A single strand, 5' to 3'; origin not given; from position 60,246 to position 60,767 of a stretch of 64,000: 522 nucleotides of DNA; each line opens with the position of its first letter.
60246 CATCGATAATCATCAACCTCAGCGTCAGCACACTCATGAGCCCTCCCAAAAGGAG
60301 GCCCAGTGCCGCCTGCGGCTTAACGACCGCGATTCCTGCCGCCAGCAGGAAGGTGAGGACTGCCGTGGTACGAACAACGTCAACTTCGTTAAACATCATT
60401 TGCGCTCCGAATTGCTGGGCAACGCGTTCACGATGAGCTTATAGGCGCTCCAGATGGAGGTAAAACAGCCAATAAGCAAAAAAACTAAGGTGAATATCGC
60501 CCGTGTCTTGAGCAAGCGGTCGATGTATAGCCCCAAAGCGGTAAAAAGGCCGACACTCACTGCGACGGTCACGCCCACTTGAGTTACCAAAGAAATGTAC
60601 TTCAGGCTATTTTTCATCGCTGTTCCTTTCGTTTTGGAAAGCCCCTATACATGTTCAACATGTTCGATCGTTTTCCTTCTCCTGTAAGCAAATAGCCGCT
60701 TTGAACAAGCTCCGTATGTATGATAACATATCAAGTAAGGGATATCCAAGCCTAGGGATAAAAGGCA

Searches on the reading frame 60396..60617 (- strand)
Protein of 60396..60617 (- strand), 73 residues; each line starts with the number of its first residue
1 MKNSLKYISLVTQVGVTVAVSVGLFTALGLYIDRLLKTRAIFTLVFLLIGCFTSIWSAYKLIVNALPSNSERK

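Call 5: search_protein_families(library=pfam, proteins=[window:60396-60617:-], max_evalue=0.01)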
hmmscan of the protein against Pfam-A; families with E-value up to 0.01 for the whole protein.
window:60396-60617:- (73 aa): 1 family
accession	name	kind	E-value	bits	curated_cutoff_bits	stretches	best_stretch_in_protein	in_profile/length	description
PF09527.15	ATPase_gene1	-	5.2e-14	52.5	26.6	1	9-61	2-54/54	Putative F0F1-ATPase subunit Ca2+/Mg2+ transporter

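Call 6: search_protein_families(library=ncbifam, proteins=[window:60396-60617:-], max_evalue=0.01)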
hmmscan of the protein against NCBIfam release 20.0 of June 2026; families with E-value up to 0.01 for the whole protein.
window:60396-60617:- (73 aa): 1 family
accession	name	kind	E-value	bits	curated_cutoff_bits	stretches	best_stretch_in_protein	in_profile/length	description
TIGR02230.1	ATPase_gene1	hypoth_equivalog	0.00031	20.9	46.7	1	8-62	42-96/100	putative F0F1-ATPase subunit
